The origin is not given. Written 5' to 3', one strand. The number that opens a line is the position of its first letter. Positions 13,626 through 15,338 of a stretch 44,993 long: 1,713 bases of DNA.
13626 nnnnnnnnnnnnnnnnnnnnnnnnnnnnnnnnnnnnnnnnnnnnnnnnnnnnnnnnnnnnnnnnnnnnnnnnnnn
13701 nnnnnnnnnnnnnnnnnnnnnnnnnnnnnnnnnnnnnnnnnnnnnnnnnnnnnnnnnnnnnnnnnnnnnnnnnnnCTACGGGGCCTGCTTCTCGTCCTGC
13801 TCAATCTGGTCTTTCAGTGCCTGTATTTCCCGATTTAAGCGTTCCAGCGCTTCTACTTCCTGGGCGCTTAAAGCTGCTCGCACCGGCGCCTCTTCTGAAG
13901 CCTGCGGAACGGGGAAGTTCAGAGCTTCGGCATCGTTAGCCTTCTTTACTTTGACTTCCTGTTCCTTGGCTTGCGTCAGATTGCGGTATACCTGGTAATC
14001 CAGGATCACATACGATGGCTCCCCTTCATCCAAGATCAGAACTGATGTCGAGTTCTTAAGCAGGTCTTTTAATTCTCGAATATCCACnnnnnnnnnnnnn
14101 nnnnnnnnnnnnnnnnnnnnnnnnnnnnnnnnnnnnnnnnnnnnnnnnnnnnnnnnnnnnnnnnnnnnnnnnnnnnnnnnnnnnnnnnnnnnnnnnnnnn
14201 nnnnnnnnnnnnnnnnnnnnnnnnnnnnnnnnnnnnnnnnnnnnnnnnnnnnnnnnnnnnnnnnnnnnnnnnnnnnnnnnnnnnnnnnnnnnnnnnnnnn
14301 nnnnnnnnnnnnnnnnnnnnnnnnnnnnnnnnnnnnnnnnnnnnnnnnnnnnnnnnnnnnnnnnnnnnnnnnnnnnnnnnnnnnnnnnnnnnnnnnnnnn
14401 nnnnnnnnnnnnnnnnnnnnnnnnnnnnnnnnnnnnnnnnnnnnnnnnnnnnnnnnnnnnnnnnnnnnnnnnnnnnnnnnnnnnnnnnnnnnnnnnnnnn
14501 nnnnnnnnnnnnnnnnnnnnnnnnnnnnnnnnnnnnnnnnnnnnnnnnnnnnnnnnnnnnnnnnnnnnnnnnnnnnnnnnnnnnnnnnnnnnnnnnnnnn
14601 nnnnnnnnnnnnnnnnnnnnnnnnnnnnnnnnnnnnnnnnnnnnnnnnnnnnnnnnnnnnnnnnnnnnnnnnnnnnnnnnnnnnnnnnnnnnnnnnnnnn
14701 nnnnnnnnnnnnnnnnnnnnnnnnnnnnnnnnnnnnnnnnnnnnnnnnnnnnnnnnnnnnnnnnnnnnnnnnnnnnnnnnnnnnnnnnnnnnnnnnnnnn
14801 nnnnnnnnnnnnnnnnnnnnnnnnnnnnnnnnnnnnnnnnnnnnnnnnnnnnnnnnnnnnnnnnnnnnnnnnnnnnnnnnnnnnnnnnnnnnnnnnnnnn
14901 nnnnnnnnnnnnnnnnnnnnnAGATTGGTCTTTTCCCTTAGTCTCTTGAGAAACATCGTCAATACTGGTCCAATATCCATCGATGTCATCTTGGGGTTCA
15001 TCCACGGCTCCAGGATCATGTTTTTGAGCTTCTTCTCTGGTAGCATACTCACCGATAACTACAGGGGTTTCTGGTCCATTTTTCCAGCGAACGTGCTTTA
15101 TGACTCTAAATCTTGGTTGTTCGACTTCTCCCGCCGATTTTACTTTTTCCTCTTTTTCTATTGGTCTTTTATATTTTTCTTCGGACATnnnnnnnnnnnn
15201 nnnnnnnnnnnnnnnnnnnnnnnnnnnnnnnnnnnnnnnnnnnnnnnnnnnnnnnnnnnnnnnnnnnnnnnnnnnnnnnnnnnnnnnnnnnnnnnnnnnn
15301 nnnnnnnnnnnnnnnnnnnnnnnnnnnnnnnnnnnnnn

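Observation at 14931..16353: Tandem paralogs share a 170-bp module that is identical at the DNA level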

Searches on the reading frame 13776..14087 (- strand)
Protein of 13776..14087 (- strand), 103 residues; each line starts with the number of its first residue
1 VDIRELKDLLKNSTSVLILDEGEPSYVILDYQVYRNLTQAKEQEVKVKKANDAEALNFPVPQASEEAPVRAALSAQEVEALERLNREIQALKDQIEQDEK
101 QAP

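Call 5: search_protein_families(library=pfam, proteins=[window:13776-14087:-], max_evalue=1)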
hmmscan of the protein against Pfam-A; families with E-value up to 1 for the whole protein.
window:13776-14087:- (103 aa): 3 families
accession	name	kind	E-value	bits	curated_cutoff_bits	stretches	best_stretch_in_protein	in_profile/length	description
PF02604.26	PhdYeFM_antitox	-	0.0084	16.3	29.8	1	6-45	16-55/74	Antitoxin Phd_YefM, type II toxin-antitoxin system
PF08149.16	BING4CT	-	0.019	15.1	23.7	1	14-46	33-65/79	BING4CT (NUC141) domain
PF16735.10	MYO10_CC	-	0.3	11.7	27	1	76-100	4-28/52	Unconventional myosin-X coiled coil domain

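Call 9: search_protein_families(library=ncbifam, proteins=[window:13776-14087:-], max_evalue=1)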
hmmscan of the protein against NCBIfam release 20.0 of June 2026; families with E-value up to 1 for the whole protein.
window:13776-14087:- (103 aa): 0 families

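Call 10: search_protein_families(library=padloc, proteins=[window:13776-14087:-], max_evalue=1)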
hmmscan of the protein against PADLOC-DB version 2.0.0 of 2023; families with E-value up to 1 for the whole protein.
window:13776-14087:- (103 aa): 0 families

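Call 57: search_protein_families(library=phrogs, proteins=[window:13776-14087:-], max_evalue=0.1)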
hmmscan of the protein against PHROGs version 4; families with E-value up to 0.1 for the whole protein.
window:13776-14087:- (103 aa): 1 family
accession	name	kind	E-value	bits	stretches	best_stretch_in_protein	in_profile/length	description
phrog_2268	-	moron, auxiliary metabolic gene and host takeover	0.0067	17.5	1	11-43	21-53/84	antitoxin from a toxin-antitoxin system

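Call 98: find_encoding_contigs(protein=window:13776-14087:-, flank=8000, max_places=6)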
Protein window:13776-14087:- (103 aa): 4 contigs read that carry it; 2 places shown.
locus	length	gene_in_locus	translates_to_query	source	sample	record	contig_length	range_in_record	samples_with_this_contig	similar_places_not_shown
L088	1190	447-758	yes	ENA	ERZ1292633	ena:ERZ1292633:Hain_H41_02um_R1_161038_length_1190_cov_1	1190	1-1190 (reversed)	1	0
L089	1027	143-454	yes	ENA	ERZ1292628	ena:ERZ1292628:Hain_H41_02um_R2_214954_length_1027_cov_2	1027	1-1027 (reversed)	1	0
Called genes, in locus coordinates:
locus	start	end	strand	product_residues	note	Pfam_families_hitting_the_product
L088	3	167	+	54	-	?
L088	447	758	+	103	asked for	-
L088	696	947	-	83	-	-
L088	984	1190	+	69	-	?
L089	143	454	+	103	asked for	-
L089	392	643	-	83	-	-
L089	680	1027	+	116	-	?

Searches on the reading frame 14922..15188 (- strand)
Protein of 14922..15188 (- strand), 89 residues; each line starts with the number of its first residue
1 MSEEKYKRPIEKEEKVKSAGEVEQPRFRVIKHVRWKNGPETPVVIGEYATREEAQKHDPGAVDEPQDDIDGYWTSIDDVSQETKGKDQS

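Call 46: find_homologous_proteins(query=A4, max_evalue=10)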
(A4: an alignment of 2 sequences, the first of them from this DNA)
Query A4 (2 sequences): 196 candidates shared short words with the query, none scored E <= 10.

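Call 47: find_related_loci(query=A4, collection=genome_contigs, flank=10000)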
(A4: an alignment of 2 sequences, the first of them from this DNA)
Query A4 (89 aa) in genome_contigs; peptide patterns used: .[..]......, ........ (x = any residue, [..] = any of these).
20 stretches matched a pattern, but none encodes a relative of the query by tblastn (E <= 1e-3).

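Call 48: find_related_loci(query=A4, collection=metagenome_contigs, flank=10000)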
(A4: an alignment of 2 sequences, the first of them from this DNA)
Query A4 (89 aa) in metagenome_contigs; peptide patterns used: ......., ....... (x = any residue, [..] = any of these).
427 stretches matched a pattern; 1 encode a relative of the query (tblastn E <= 1e-3); 1 distinct loci.
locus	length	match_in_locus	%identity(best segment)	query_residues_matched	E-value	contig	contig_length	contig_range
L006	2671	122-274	39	33-82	1e-7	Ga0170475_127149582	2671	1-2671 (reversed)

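Call 80: find_related_loci(query=A4, collection=viral_contigs, flank=8000)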
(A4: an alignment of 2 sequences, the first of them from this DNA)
Query A4 (89 aa) in viral_contigs; peptide patterns used: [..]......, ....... (x = any residue, [..] = any of these).
69 stretches matched a pattern, but none encodes a relative of the query by tblastn (E <= 1e-3).

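Call 89: search_protein_families(library=pfam, proteins=[L006:2-445:+], max_evalue=0.01)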
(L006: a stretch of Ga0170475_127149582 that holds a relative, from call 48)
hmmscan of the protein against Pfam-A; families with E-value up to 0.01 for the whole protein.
L006:2-445:+ (148 aa): 0 families
